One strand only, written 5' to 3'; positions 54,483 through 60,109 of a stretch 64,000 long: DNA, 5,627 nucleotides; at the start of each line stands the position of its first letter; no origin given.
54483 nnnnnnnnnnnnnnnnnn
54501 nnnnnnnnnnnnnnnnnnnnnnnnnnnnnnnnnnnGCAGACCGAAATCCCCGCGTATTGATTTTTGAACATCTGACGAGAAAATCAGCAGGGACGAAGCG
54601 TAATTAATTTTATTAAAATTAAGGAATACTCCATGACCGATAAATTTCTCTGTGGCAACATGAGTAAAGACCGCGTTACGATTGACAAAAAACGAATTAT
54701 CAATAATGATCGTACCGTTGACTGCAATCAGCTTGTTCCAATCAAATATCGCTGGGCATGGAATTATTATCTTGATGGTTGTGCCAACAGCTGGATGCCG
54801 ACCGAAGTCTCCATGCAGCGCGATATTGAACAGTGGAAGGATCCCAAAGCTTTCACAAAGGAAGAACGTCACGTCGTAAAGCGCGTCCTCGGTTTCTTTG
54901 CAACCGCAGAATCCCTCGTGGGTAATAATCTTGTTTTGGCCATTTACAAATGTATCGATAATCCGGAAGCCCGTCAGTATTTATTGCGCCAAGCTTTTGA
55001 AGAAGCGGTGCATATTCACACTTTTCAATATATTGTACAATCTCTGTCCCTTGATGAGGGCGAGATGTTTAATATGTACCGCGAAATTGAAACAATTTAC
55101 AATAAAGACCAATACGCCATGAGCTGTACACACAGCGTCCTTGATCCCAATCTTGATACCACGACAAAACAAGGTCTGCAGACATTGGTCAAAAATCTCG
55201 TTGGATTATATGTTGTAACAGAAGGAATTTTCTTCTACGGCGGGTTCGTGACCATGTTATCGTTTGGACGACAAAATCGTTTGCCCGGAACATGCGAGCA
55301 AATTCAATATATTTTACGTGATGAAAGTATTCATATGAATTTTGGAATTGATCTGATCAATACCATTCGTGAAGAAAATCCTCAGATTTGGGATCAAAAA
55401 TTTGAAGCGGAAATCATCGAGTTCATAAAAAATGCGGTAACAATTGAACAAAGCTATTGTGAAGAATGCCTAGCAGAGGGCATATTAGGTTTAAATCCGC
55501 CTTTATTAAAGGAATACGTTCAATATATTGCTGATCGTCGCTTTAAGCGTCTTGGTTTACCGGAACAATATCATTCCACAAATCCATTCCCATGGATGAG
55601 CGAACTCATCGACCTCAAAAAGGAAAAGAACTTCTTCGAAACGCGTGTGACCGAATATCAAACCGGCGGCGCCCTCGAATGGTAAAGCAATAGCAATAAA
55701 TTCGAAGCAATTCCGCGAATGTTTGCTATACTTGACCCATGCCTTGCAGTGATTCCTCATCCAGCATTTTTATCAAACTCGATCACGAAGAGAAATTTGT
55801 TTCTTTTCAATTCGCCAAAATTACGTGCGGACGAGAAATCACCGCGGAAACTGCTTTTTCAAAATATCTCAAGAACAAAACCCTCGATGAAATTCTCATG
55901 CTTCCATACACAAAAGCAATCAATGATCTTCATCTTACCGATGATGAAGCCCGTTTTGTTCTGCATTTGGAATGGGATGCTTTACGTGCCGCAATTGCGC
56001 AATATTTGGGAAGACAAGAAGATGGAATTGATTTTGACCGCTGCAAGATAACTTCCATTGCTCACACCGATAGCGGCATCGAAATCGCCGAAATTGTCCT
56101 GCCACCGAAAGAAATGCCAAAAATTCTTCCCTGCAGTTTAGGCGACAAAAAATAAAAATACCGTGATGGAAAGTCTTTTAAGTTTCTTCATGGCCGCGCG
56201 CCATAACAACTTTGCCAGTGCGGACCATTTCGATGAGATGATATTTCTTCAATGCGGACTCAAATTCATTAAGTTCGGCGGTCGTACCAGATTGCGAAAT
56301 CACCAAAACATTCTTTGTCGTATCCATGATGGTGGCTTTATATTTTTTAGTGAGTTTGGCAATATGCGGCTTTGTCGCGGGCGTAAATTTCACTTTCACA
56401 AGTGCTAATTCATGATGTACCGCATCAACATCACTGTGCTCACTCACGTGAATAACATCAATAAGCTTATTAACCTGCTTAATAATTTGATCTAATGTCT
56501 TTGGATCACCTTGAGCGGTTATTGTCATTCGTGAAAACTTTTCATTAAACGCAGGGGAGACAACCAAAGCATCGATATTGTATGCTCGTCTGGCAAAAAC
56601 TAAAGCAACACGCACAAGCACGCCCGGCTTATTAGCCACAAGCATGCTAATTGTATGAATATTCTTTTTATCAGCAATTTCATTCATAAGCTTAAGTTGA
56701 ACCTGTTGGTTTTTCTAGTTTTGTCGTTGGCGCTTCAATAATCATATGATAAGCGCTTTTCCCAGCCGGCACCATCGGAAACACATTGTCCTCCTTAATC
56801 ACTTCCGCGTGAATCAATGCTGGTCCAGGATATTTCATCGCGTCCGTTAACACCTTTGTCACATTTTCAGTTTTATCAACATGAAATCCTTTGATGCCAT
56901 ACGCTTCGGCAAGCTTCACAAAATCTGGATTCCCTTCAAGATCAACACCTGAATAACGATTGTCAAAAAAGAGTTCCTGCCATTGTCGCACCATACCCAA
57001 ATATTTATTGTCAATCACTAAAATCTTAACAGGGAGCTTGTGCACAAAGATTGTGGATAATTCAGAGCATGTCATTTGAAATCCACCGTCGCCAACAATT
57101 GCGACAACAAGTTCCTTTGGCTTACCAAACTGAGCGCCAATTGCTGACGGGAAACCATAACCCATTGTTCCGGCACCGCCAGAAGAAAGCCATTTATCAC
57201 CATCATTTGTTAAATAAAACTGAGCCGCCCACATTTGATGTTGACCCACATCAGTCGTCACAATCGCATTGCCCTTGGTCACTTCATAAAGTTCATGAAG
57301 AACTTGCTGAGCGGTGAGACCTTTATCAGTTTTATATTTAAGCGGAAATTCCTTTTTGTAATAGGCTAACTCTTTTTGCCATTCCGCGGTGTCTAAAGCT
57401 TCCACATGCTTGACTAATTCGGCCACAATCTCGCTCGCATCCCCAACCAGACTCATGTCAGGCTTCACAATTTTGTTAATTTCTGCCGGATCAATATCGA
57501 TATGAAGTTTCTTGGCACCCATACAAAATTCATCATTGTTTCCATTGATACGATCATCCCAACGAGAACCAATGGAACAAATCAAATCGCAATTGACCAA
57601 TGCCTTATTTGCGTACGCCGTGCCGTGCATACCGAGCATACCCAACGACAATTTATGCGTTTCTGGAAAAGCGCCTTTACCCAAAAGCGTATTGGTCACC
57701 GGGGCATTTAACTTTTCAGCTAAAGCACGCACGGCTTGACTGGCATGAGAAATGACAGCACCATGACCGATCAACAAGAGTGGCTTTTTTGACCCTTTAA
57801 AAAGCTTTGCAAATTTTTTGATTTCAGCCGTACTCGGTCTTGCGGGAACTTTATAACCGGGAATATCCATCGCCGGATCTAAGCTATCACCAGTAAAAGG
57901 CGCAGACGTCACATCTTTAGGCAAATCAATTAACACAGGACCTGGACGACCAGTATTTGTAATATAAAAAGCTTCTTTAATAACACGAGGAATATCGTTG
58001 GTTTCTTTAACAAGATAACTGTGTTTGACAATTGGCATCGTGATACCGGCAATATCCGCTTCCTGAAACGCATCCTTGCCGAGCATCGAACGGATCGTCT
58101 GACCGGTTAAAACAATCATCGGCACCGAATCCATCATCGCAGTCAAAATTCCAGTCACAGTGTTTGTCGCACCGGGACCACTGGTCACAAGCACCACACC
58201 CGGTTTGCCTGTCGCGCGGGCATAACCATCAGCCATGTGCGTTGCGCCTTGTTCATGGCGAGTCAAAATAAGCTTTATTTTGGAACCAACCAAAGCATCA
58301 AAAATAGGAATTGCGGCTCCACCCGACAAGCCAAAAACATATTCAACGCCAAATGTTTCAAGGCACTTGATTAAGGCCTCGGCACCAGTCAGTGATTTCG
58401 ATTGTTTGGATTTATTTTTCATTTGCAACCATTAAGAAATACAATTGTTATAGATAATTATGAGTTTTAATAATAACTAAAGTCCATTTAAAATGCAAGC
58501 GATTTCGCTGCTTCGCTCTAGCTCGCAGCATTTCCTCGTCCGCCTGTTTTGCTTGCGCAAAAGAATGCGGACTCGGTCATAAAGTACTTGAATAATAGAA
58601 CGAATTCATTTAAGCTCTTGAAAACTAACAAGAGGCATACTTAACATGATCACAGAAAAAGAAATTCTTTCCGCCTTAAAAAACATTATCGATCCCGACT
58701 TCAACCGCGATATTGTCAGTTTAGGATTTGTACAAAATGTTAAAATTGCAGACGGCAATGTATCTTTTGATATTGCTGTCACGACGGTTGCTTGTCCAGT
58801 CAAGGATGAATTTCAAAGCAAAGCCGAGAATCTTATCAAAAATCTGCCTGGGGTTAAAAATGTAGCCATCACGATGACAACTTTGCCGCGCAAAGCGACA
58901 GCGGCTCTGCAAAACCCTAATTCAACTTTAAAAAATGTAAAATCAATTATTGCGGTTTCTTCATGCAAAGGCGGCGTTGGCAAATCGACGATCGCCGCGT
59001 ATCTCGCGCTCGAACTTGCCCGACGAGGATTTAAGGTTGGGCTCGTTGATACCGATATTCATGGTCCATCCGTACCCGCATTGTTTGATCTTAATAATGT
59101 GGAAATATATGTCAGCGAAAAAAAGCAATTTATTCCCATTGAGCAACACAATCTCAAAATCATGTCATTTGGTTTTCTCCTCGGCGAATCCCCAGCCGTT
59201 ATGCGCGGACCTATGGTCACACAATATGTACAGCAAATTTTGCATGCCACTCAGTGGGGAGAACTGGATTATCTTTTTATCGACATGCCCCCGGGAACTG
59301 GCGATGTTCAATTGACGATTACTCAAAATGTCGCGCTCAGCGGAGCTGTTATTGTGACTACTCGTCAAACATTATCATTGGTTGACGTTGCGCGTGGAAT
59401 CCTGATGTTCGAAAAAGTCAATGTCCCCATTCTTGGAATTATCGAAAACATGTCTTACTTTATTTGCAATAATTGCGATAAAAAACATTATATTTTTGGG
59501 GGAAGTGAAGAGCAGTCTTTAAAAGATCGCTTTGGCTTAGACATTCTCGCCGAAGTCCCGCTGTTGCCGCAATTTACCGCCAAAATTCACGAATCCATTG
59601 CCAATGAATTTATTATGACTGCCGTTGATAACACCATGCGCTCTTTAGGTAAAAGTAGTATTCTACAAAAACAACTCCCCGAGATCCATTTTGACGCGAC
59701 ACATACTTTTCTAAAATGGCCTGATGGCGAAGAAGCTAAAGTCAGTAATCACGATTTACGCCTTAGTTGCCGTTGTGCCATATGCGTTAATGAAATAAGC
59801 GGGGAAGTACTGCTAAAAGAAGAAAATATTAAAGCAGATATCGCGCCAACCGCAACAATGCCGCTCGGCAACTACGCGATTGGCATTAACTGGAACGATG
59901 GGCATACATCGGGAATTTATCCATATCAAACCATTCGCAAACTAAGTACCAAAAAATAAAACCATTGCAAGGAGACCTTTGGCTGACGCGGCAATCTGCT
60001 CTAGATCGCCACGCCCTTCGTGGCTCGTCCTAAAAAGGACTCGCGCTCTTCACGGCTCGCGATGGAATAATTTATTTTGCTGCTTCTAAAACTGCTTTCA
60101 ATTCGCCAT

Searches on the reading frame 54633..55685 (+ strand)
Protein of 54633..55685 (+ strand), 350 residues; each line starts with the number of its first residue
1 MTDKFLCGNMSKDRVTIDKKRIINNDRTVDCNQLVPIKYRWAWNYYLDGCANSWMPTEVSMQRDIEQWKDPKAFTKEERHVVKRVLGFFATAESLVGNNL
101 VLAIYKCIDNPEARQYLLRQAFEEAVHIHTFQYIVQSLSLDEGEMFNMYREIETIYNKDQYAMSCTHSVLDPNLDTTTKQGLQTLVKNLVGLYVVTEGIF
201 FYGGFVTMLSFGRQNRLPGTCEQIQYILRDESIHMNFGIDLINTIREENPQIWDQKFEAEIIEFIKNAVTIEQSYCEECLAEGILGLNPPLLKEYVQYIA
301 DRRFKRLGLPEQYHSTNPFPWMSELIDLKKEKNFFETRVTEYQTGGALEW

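Call 79: search_protein_families(library=pfam, proteins=[window:54633-55685:+], max_evalue=0.01)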
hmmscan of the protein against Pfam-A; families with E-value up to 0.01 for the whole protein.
window:54633-55685:+ (350 aa): 1 family
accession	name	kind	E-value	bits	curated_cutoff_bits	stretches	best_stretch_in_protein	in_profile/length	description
PF00268.27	Ribonuc_red_sm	-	2.4e-87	293.3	33.6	1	32-318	2-281/281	Ribonucleotide reductase, small chain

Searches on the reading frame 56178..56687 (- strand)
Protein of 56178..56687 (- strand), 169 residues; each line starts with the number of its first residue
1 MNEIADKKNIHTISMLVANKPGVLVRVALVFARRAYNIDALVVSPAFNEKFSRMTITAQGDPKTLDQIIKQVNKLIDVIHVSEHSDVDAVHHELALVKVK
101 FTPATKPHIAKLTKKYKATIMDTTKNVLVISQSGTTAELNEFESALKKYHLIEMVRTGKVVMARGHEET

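Call 79: search_protein_families(library=pfam, proteins=[window:56178-56687:-], max_evalue=0.01)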
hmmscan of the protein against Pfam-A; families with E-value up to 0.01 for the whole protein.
window:56178-56687:- (169 aa): 5 families
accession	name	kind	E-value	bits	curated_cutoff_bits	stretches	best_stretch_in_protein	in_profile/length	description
PF22629.2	ACT_AHAS_ss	-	1.4e-22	80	27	1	13-79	1-66/67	AHAS small subunit-like ACT domain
PF10369.15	ALS_ss_C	-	2.2e-21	76.1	23.2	1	92-165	1-74/74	Small subunit of acetolactate synthase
PF13710.12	ACT_5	-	5.2e-14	52.2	27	1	20-81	2-62/62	ACT domain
PF01842.31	ACT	-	4.7e-11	42.7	27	1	11-76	1-65/66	ACT domain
PF13291.12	ACT_4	-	0.0042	18.2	27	1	12-81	8-78/80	ACT domain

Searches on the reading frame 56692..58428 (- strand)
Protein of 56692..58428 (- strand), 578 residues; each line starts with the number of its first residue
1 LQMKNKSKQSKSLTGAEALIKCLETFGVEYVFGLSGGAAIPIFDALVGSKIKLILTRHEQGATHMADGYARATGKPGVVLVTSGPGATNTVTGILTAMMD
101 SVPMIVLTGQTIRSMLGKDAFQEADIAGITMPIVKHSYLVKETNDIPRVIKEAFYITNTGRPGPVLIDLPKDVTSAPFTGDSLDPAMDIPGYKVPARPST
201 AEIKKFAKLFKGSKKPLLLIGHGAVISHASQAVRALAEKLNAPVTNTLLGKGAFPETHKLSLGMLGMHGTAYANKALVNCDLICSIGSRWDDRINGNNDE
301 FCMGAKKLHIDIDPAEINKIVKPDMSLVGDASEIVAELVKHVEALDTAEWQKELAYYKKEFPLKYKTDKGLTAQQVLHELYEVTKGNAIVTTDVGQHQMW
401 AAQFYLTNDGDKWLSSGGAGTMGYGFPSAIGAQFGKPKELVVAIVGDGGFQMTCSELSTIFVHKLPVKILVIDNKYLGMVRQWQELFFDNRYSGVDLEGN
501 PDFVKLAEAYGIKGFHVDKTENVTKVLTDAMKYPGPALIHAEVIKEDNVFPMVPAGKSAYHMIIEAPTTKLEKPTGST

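Call 79: search_protein_families(library=pfam, proteins=[window:56692-58428:-], max_evalue=0.01)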
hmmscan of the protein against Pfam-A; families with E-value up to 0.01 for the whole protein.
window:56692-58428:- (578 aa): 3 families
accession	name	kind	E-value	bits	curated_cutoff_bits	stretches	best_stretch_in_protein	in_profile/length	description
PF02775.26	TPP_enzyme_C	-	4.5e-54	182.8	21.9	1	393-540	1-150/151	Thiamine pyrophosphate enzyme, C-terminal TPP binding domain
PF00205.28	TPP_enzyme_M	-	3.3e-45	153.6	30.4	1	203-338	1-137/137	Thiamine pyrophosphate enzyme, central domain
PF02776.23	TPP_enzyme_N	-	1.3e-42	144.7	26.8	1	14-128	2-118/119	Thiamine pyrophosphate enzyme, N-terminal TPP binding domain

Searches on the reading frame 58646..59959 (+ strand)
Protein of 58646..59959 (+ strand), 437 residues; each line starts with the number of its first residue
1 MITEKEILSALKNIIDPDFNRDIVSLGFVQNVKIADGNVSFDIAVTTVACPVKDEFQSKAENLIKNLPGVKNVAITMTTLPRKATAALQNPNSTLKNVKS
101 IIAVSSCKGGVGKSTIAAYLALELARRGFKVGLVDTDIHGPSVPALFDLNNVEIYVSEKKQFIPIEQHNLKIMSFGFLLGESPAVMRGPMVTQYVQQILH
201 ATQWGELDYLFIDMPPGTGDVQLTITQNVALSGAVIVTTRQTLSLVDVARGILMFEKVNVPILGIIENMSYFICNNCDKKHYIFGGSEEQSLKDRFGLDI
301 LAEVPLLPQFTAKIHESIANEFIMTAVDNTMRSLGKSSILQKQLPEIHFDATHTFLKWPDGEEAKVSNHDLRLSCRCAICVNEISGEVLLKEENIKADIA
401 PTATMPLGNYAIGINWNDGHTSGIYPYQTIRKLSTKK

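Call 79: search_protein_families(library=pfam, proteins=[window:58646-59959:+], max_evalue=0.01)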
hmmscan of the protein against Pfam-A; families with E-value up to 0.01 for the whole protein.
window:58646-59959:+ (437 aa): 10 families
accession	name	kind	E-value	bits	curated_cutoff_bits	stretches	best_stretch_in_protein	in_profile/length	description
PF10609.15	ParA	-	1.2e-86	290.6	27.1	1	97-317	1-222/246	NUBPL iron-transfer P-loop NTPase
PF01883.24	FeS_assembly_P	-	1.2e-20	74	23.5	1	5-74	2-72/73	Iron-sulfur cluster assembly protein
PF06155.17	GBBH-like_N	-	1.5e-19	71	22.8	1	355-430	11-84/85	Gamma-butyrobetaine hydroxylase-like, N-terminal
PF13614.12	AAA_31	-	1.5e-10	41.7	27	1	101-239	3-147/177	AAA domain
PF01656.29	CbiA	-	2.4e-10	40.9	25.4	1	102-280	1-86/125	CobQ/CobB/MinD/ParA nucleotide binding domain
PF09140.17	MipZ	-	8.5e-07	29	20.7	1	101-215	2-108/262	ATPase MipZ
PF02374.21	ArsA_ATPase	-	4.5e-06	26.5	24.3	1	106-137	7-38/305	Anion-transporting ATPase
PF13500.12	AAA_26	-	0.00044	20.6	27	0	220-312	118-196/198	AAA domain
PF16575.11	CLP1_P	-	0.0028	18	26.6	1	110-141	4-35/188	mRNA cleavage and polyadenylation factor CLP1 P-loop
PF06564.18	CBP_BcsQ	-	0.0079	16.2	21.3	0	101-136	3-38/234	Cellulose biosynthesis protein BcsQ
